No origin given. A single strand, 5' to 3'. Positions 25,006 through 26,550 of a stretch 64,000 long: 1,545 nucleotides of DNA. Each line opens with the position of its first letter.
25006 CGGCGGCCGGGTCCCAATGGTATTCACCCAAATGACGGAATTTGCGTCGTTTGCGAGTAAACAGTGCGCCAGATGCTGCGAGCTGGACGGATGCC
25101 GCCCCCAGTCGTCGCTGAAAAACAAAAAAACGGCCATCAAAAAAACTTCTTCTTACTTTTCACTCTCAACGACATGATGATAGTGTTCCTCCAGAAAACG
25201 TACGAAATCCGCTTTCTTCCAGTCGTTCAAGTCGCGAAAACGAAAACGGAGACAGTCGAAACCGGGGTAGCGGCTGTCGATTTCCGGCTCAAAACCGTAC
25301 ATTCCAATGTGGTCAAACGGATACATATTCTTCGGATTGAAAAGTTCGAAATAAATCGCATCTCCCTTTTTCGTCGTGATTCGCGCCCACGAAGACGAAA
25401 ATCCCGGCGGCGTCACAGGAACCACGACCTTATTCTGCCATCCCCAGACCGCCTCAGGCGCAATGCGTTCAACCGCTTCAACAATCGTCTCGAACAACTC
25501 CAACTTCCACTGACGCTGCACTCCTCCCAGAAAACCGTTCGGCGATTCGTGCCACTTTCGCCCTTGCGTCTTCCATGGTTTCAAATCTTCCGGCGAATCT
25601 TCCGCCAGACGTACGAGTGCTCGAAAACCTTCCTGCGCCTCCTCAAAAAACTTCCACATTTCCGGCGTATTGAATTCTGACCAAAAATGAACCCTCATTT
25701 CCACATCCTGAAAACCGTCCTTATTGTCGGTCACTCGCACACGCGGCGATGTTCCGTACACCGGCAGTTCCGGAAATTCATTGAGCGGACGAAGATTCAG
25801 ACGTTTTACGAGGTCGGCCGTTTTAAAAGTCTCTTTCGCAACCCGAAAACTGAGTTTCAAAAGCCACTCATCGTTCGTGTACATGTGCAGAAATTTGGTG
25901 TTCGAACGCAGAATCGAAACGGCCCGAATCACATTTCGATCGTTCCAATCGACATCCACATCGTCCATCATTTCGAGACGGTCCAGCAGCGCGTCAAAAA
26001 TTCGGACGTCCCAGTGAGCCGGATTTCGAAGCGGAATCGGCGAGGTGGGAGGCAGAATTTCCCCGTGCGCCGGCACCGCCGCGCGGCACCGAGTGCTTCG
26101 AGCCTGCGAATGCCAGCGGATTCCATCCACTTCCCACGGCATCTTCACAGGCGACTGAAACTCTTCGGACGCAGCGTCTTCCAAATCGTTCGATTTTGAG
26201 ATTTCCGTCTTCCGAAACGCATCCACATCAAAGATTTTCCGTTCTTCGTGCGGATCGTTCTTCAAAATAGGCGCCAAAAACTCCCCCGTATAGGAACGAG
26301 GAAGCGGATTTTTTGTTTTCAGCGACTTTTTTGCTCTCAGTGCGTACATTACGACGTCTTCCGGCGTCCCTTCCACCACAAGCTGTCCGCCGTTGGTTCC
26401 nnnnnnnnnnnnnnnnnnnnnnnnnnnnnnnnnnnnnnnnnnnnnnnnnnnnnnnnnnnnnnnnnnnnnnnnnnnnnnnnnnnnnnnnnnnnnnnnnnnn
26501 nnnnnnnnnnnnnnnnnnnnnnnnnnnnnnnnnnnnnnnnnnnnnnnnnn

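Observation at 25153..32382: One 2,409-aa ORF encodes two complete UvrA units fused head to tail plus an extra domain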

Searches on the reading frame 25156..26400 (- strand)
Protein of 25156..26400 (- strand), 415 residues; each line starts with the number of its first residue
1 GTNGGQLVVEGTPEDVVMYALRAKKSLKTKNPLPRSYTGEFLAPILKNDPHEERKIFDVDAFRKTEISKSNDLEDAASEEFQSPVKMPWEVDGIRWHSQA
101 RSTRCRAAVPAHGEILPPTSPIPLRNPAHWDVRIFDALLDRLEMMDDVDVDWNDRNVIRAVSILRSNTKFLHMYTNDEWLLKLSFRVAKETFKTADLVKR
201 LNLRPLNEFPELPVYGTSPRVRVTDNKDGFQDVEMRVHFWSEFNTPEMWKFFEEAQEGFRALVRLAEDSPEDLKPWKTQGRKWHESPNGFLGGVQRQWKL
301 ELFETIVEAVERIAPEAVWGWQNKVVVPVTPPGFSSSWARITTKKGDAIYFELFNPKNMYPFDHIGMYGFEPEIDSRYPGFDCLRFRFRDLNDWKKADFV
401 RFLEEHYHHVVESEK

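Call 4: search_protein_families(library=pfam, proteins=[window:25156-26400:-], max_evalue=0.1)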
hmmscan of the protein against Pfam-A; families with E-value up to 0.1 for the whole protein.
window:25156-26400:- (415 aa): 0 families

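Call 6: find_homologous_proteins(query=window:25156-26262:-)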
Query window:25156-26262:- (369 aa): 2 proteins with E <= 0.001 among 3070 candidates.
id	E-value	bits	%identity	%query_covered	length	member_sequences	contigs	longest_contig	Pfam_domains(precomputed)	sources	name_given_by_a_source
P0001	3.0e-155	535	61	100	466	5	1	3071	-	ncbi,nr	ncbi:MAG: excinuclease ABC subunit A, partial [Thermoguttaceae bacterium]|nr:excinuclease ABC subuni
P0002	3.9e-142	492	62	91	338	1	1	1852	-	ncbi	-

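Call 14: find_related_loci(query=A1, collection=genome_contigs, flank=10000)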
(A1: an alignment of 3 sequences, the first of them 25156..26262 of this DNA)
Query A1 (369 aa) in genome_contigs; peptide patterns used: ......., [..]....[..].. (x = any residue, [..] = any of these).
131 stretches matched a pattern; 86 encode a relative of the query (tblastn E <= 1e-3); the best 80 are kept; 80 distinct loci.
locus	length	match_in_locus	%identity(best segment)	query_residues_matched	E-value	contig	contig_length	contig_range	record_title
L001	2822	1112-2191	64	1-366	9e-177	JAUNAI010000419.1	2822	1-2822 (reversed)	MAG: Planctomycetia bacterium isolate S19M_St_30 NODE_10993_length_2822_cov_10.662089, whole genome shotgun sequence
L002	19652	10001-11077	65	1-365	4e-164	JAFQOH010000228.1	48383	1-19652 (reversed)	MAG: Thermoguttaceae bacterium isolate RGIG2001 Goat_Colon-1__c779689, whole genome shotgun sequence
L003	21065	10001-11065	61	1-361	4e-154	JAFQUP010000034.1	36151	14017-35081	MAG: Thermoguttaceae bacterium isolate RGIG2165 Goat_Colon.Co__c355498, whole genome shotgun sequence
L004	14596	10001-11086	61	1-368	1e-152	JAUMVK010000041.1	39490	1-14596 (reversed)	MAG: Thermoguttaceae bacterium isolate S12M_St_32 NODE_457_length_39490_cov_33.126943, whole genome shotgun sequence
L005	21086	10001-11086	61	1-368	9e-152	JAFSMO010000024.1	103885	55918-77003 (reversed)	MAG: Thermoguttaceae bacterium isolate RGIG3279 Goat_Reticulum-4__c141251, whole genome shotgun sequence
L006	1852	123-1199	61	1-365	7e-163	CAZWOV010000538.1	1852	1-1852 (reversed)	MAG TPA_asm: uncultured Planctomycetaceae bacterium isolate SRP225648_co1_244 genome assembly, contig: NODE_157773_lengt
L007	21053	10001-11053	55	4-360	2e-134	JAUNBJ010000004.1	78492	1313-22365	MAG: Planctomycetia bacterium isolate S1R_St_37 NODE_90_length_78492_cov_59.773066, whole genome shotgun sequence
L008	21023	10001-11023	36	4-368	6e-71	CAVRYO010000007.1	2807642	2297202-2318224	MAG: Pirellulales bacterium isolate MFD00964.bin.2.162 genome assembly, contig: contig_4237, whole genome shotgun sequen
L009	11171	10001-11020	35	4-367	2e-68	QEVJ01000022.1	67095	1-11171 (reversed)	MAG: Planctomycetota bacterium isolate PLA5 J3_scaffold_496, whole genome shotgun sequence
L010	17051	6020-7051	34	4-364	2e-66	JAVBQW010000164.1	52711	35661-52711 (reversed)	MAG: Thermoguttaceae bacterium isolate EPI_MAG_00177 c_000001917777, whole genome shotgun sequence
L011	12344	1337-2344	35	1-360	4e-66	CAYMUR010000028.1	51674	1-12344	MAG TPA_asm: uncultured Pirellulaceae bacterium isolate SRP092902_co1_604 genome assembly, contig: NODE_617_length_51674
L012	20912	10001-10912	36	39-360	3e-66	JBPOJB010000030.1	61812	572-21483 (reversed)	MAG: Planctomycetota bacterium isolate MAG_1086 c_000000604224, whole genome shotgun sequence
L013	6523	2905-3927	34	4-368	7e-66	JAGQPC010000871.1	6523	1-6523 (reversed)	MAG: Planctomycetales bacterium isolate HKST-UBA30 2012-05-30_1_(paired)_contig_484185, whole genome shotgun sequence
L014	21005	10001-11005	34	7-364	1e-64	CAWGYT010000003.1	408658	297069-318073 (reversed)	MAG: uncultured Planctomycetales bacterium isolate MFD09779.bin.1.123 genome assembly, contig: contig_13863, whole genom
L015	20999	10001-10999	34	4-360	1e-64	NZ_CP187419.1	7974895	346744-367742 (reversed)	Anatilimnocola sp. NA78 chromosome, complete genome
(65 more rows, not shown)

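Call 16: predict_structure(alignment_id=A1)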
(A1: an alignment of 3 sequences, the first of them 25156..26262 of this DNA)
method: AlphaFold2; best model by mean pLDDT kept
length: 369 residues; sequences in the alignment: 3
mean_pLDDT: 42.5   pTM: 0.32
mean pLDDT of the five models: 42.5, 40.8, 40.4, 38.1, 36.6
residues with pLDDT >= 90: 0; 70-90: 0; 50-70: 133; < 50: 236
segments of 3 or more residues with pLDDT < 50: 1-11, 19-135, 159-161, 163-173, 193-199, 223-256, 269-280, 286-291, 298-300, 309-319, 326-337, 364-369
pLDDT, mean of each block of 10 residues (from residue 1): 38 52 37 26 24 23 22 23 29 35 30 33 31 47 60 54 43 55 58 47 54 52 41 25 30 49 54 40 50 52 54 45 48 45 58 60 49
secondary structure, 60 per line:
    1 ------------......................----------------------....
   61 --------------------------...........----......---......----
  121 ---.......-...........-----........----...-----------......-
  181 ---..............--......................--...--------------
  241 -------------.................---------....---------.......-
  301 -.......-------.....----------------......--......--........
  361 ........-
elements in order: H13-34 H57-60 H87-97 E102-107 E111-116 E124-130 E132-142 H148-155 E174-179 E184-194 H200-221 H254-270 E280-283 E293-299 E302-308 H316-320 E337-342 H345-350 H353-368

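Call 17: search_protein_representatives(alignment_id=A1)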
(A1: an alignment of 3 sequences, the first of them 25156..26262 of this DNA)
Query: 3 sequences, 363 profile positions. Proteins with E-value up to 0.001 (for the whole library): 397; up to 1e-10: 244; up to 1e-30: 59. The best 150 are listed.
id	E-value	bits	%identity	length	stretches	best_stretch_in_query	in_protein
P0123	6.2e-72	259.3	-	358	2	74-357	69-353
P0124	9.5e-66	238.9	-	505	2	74-358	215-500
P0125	2.0e-65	237.9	-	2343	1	2-357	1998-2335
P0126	5.7e-61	223.2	-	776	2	74-353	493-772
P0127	5.7e-61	223.2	-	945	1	2-357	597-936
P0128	5.6e-60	219.9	-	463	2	74-354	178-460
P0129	1.8e-59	218.2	-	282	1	87-359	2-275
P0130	7.2e-58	213.0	-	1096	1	8-355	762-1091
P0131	7.8e-57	209.6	-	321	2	76-358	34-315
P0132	3.3e-56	207.5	-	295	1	76-357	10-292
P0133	8.1e-56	206.3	-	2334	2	74-356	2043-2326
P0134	2.7e-54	201.3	-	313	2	75-353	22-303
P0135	1.3e-53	199.0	-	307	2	74-264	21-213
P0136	1.0e-52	196.0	-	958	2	75-353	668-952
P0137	2.3e-51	191.6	-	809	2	99-355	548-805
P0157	3.4e-40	154.9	-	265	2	74-306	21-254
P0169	7.4e-33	130.7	-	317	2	74-345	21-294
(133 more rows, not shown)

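Call 31: search_protein_families(library=pfam, alignment_id=A2, max_evalue=1)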
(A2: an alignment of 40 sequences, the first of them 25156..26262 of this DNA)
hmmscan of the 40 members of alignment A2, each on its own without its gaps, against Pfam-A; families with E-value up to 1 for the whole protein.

A. member 1, window:25156-26262:- (369 aa): 0 families

B. families by the number of members that match (of 40 scanned): 12 families
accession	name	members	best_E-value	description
PF13565.12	HTH_32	21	3.1e-05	Homeodomain-like domain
PF07867.16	DUF1654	3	0.016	Protein of unknown function (DUF1654)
PF01934.22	HepT-like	2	0.056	Ribonuclease HepT-like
PF07966.17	A1_Propeptide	2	0.083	A1 Propeptide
PF13458.12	Peripla_BP_6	1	0.0049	Periplasmic binding protein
PF08818.16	DUF1801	1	0.025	Domain of unknown function (DU1801)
PF12879.12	SICA_C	1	0.028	SICA C-terminal inner membrane domain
PF24740.1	DUF7691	1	0.032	Domain of unknown function (DUF7691)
PF24388.1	Permuted_GreAB-C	1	0.13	Permuted GreAB-C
PF24144.1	Phage_tudor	1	0.14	Phage tudor domain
PF21895.1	MTHFR_C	1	0.15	MTHFR, SAM-binding regulatory domain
PF20656.2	MS_N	1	0.15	Malate synthase, N-terminal domain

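Call 39: predict_structure(alignment_id=A2)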
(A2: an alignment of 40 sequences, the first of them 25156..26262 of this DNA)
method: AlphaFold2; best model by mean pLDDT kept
length: 369 residues; sequences in the alignment: 40
mean_pLDDT: 86.3   pTM: 0.69
mean pLDDT of the five models: 86.3, 84.4, 83.8, 83.4, 82.5
residues with pLDDT >= 90: 221; 70-90: 93; 50-70: 41; < 50: 14
segments of 3 or more residues with pLDDT < 50: 67-77
pLDDT, mean of each block of 10 residues (from residue 1): 69 87 66 64 77 69 49 47 82 93 88 85 90 92 95 89 69 90 91 93 96 93 83 94 86 97 98 96 95 97 97 96 97 96 97 97 91
secondary structure, 60 per line:
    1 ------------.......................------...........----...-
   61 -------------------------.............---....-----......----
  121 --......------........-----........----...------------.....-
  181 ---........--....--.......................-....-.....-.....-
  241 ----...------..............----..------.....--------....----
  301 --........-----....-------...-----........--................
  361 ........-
elements in order: H13-35 H42-52 H86-98 E102-105 E111-116 E123-128 E135-142 H148-155 E175-179 E184-191 H194-197 H200-222 H224-227 H229-233 H235-239 H254-267 E280-284 E293-296 E303-310 H316-319 E327-329 E335-342 H345-368

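Call 42: fold_search(model_id=the predicted structure, library=pdb)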
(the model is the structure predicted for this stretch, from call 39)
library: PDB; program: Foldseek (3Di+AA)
matches with E <= 10: 850; with E <= 0.001: 0
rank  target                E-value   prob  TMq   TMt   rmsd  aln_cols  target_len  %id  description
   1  7rcg_A                2.9e-03  0.23  0.11  0.13  22.3       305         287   10  I-OnuI_e-hPD1-f final stage reengineered variant of I-OnuI (released 2022-06-29)
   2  9xy2_A                4.6e-03  0.23  0.12  0.14  22.6       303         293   11  One of a series of engineered variants of I-OnuI meganuclease targeting altered DNA target sequence (released 2025-09-10)
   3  2p9p_D                7.2e-03  0.47  0.16  0.20  18.1       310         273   10  Crystal Structure of bovine Arp2/3 complex co-crystallized with ADP (released 2007-05-29)
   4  7ena_q                9.5e-03  0.16  0.10  0.08  30.5       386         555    9  TFIID-based PIC-Mediator holo-complex in pre-assembled state (pre-hPIC-MED) (released 2021-05-26)
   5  9xya_A                1.0e-02  0.21  0.12  0.15  21.6       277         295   12  One of a series of engineered variants of I-OnuI meganuclease targeting altered DNA target sequence (released 2025-09-10)
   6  4z1z_B                1.1e-02  0.18  0.12  0.14  22.0       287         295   10  Crystal Structure of Meganuclease I-SmaMI Bound to Uncleaveable DNA with a TTCT Central Four (released 2016-03-30)
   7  5e63_A                1.4e-02  0.15  0.11  0.14  21.8       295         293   12  K262A mutant of I-SmaMI (released 2016-01-13)
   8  1tyq_D                1.5e-02  0.35  0.16  0.21  18.3       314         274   10  Crystal structure of Arp2/3 complex with bound ATP and calcium (released 2004-11-09)
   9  7jsr_A                1.6e-02  0.30  0.13  0.05  16.7       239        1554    8  Crystal structure of the large glutamate dehydrogenase composed of 180 kDa subunits from Mycobacterium smegmatis (released 2021-06-09)
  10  7enc_q                1.8e-02  0.15  0.11  0.09  29.9       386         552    9  TFIID-based PIC-Mediator holo-complex in fully-assembled state (hPIC-MED) (released 2021-05-26)
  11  5e5o_A                2.1e-02  0.14  0.12  0.14  21.8       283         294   11  I-SmaMI bound to uncleaved DNA target in the presence of Calcium ions (released 2016-01-13)
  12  1s28_A                2.3e-02  0.44  0.13  0.27  13.7       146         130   10  Crystal Structure of AvrPphF ORF1, the Chaperone for the Type III Effector AvrPphF ORF2 from P. syringae (released 2004-09-14)
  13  5e5p                  3.3e-02  0.10  0.11  0.13  22.3       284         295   13  Wild type I-SmaMI in the space group of C121 (released 2016-01-13)
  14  6uwh_A                3.9e-02  0.13  0.12  0.14  20.5       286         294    8  Intermediate engineered variant of I-OnuI meganuclease with improved thermostability and partially altered specificity (released 2019-12-18)
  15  1xkp_C                4.3e-02  0.57  0.16  0.33  11.2       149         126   16  Crystal structure of the virulence factor YopN in complex with its heterodimeric chaperone SycN-YscB (released 2005-03-22)
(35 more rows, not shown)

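Call 45: fold_search(model_id=the predicted structure, library=viral)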
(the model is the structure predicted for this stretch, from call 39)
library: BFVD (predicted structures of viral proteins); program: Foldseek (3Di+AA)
matches with E <= 10: 675; with E <= 0.001: 0
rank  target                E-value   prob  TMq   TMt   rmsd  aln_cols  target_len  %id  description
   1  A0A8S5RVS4            3.6e-03  1.00  0.20  0.48   6.0       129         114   15  Uncharacterized protein [Siphoviridae sp. ctHip2]
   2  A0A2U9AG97            1.3e-02  0.35  0.13  0.18  16.4       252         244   12  E4 34K [Tree shrew adenovirus serotype 1]
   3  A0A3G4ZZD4            1.3e-02  0.15  0.08  0.13  13.5       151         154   14  Uncharacterized protein [Gaeavirus sp.]
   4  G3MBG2                2.0e-02  0.92  0.17  0.39   9.0       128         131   12  Gp100 [Bacillus phage G]
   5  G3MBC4                4.0e-02  0.92  0.18  0.22   5.8       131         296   12  Gp54 [Bacillus phage G]
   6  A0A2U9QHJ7            4.0e-02  0.15  0.11  0.13  23.1       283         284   14  Uncharacterized protein [Sea otter poxvirus]
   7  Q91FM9                4.2e-02  0.08  0.12  0.05  24.8       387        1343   12  Uncharacterized protein 295L [Invertebrate iridescent virus 6]
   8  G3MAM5                4.7e-02  0.96  0.19  0.55   5.4       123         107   12  Gp484 [Bacillus phage G]
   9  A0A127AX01            4.7e-02  0.16  0.14  0.16  18.9       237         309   11  Uncharacterized protein [Bacillus phage SP-15]
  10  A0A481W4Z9            4.7e-02  0.15  0.12  0.17  19.0       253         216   10  Uncharacterized protein [Pseudomonas phage Psa21]
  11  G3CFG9                6.3e-02  0.63  0.17  0.38   7.7       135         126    7  Uncharacterized protein [Escherichia phage vB_EcoP_24B]
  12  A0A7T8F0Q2            6.6e-02  0.89  0.20  0.32   4.9       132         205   11  (no name in the UniProt tables at hand)
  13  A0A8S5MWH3            6.6e-02  0.66  0.20  0.35  15.2       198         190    9  Uncharacterized protein [Siphoviridae sp. ctsBB38]
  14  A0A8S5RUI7            6.6e-02  0.13  0.11  0.12  19.3       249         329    8  (no name in the UniProt tables at hand)
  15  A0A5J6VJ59            8.8e-02  0.14  0.13  0.07  21.3       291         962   13  Insulinase [Megaviridae environmental sample]
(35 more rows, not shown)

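Call 46: search_solved_structures(query=A2, max_evalue=10)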
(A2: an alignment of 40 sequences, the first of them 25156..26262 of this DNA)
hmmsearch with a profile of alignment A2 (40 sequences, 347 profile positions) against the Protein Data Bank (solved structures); distinct sequences matched with E-value up to 10: 0.

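Call 47: search_protein_families(library=padloc, proteins=[window:25156-26262:-], max_evalue=0.1)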
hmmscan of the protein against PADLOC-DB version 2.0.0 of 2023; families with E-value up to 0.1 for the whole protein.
window:25156-26262:- (369 aa): 0 families
